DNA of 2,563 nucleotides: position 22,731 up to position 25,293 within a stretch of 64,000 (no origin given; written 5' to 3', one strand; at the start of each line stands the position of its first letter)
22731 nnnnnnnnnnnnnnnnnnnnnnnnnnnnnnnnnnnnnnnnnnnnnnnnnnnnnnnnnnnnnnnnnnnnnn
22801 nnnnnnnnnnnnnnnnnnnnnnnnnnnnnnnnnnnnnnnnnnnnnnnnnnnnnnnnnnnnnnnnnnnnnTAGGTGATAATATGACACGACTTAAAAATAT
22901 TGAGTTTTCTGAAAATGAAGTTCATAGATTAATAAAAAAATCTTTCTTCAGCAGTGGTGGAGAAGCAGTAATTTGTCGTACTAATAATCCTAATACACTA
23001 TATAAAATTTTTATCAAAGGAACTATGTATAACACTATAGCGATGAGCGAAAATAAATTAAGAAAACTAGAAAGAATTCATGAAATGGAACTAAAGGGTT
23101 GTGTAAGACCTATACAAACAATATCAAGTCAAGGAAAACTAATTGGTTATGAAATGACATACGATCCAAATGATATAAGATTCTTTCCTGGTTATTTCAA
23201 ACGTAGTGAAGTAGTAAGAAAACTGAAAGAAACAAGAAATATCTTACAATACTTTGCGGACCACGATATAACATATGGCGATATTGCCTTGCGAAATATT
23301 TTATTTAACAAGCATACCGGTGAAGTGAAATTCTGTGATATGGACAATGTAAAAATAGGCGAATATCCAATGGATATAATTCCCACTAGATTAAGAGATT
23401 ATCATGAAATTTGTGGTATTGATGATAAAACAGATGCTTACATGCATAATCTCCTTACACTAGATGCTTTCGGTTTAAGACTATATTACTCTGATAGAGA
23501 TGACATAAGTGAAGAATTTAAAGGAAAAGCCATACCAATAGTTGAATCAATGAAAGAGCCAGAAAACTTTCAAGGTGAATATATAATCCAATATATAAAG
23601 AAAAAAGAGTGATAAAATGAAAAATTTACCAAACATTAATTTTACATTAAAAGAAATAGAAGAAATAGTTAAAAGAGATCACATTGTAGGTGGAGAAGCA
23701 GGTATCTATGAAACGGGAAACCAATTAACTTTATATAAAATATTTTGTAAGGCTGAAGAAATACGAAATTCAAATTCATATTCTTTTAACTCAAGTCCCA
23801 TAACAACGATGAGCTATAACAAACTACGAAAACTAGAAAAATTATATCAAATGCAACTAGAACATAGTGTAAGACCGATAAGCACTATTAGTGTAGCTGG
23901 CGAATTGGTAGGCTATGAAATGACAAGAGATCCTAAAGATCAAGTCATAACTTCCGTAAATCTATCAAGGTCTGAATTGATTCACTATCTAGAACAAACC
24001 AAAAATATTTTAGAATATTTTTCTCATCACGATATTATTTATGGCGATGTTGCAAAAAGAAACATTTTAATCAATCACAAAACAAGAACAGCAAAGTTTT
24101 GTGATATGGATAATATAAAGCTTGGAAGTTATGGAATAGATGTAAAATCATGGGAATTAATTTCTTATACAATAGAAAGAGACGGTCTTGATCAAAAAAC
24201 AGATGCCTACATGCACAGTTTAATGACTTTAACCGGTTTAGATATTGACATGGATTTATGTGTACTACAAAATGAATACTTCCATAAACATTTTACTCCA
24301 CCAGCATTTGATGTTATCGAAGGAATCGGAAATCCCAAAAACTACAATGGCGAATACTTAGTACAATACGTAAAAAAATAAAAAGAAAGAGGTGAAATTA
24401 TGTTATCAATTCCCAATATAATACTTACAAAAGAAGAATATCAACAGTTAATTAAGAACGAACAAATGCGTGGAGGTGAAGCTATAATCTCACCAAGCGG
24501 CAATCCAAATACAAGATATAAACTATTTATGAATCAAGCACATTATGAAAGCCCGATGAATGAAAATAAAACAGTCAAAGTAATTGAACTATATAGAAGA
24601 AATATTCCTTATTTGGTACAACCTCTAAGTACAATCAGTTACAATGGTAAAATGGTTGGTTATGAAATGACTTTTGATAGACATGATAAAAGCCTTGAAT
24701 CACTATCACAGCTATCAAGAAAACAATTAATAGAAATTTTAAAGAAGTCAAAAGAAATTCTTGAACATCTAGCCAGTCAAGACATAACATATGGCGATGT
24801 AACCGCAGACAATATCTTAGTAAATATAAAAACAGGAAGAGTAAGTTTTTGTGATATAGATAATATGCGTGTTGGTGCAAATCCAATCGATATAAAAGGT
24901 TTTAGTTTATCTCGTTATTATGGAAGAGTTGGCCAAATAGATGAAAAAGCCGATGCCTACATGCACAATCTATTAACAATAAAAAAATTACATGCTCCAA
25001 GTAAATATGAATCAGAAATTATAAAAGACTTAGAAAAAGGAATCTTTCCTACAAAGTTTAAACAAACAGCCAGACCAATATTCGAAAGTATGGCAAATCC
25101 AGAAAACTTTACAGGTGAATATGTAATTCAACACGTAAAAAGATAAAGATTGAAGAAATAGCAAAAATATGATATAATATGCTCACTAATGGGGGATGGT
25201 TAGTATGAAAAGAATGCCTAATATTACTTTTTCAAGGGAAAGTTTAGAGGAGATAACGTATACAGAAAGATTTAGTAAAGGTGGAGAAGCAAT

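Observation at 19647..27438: Operon of an HTH-pseudoFic protein followed by nine tandem, diverged minimal kinase-like paralogs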

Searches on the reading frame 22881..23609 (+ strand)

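Call 3: search_protein_families(library=pfam, proteins=[window:22881-23609:+], max_evalue=1)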
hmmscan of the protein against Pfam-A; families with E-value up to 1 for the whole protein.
window:22881-23609:+ (243 aa): 4 families
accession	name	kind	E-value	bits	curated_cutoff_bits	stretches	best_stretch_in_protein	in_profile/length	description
PF00069.31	Pkinase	-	0.0068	16.3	31.7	1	104-157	93-145/263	Protein kinase domain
PF00352.27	TBP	-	0.02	15.2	22.9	1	29-62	40-73/85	Transcription factor TFIID (or TATA-binding protein, TBP)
PF10707.15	YrbL-PhoP_reg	-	0.036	14.2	31.5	1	64-146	58-141/185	PhoP regulatory network protein YrbL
PF07714.23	PK_Tyr_Ser-Thr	-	0.1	12.3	23.1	1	113-154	106-146/258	Protein tyrosine and serine/threonine kinase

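Call 4: search_protein_families(library=ncbifam, proteins=[window:22881-23609:+], max_evalue=1)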
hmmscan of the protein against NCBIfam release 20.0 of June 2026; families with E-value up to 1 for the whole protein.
window:22881-23609:+ (243 aa): 1 family
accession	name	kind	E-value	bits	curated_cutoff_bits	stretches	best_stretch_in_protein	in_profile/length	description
NF038151.1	lanthi_synth_III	equivalog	0.27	9.5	575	1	111-155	338-381/833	class III lanthionine synthetase LanKC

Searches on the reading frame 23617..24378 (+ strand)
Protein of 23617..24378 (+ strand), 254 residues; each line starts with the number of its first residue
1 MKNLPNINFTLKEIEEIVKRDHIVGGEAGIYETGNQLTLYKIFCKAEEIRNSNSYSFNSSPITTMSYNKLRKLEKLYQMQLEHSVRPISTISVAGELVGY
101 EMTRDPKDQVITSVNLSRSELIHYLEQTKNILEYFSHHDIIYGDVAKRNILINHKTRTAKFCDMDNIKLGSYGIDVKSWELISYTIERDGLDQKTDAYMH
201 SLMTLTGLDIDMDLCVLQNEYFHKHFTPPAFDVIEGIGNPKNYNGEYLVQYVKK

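Call 3: search_protein_families(library=pfam, proteins=[window:23617-24378:+], max_evalue=1)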
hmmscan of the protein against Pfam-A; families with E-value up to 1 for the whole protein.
window:23617-24378:+ (254 aa): 2 families
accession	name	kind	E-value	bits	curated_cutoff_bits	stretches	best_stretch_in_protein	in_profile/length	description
PF07714.23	PK_Tyr_Ser-Thr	-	7.6e-05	22.6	23.1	1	104-164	95-146/258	Protein tyrosine and serine/threonine kinase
PF00069.31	Pkinase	-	0.00019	21.3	31.7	1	111-164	90-142/263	Protein kinase domain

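Call 4: search_protein_families(library=ncbifam, proteins=[window:23617-24378:+], max_evalue=1)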
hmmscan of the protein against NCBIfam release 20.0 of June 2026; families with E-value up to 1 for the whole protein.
window:23617-24378:+ (254 aa): 1 family
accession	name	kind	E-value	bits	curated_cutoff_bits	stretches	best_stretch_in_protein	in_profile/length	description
NF038057.1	macrolide_MphL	exception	0.071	12.3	612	1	135-198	188-248/298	macrolide 2'-phosphotransferase MphL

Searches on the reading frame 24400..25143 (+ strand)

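Call 3: search_protein_families(library=pfam, proteins=[window:24400-25143:+], max_evalue=1)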
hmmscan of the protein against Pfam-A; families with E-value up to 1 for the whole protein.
window:24400-25143:+ (248 aa): 2 families
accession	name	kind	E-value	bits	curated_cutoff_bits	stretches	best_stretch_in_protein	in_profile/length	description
PF00069.31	Pkinase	-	0.0022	17.9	31.7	1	92-173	82-162/263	Protein kinase domain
PF07714.23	PK_Tyr_Ser-Thr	-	0.018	14.8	23.1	1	102-152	96-145/258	Protein tyrosine and serine/threonine kinase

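Call 4: search_protein_families(library=ncbifam, proteins=[window:24400-25143:+], max_evalue=1)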
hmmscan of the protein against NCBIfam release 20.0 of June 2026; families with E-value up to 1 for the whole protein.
window:24400-25143:+ (248 aa): 3 families
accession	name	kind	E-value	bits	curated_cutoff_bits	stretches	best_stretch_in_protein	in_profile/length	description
NF038151.1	lanthi_synth_III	equivalog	0.022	13.1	575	1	108-154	336-381/833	class III lanthionine synthetase LanKC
NF041316.1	NleH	equivalog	0.041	13.4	450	1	81-178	202-292/304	type III secretion system effector kinase NleH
NF005994.0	PRK08118.1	equivalog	0.12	12.4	215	1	10-126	44-166/172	DNA topology modulation protein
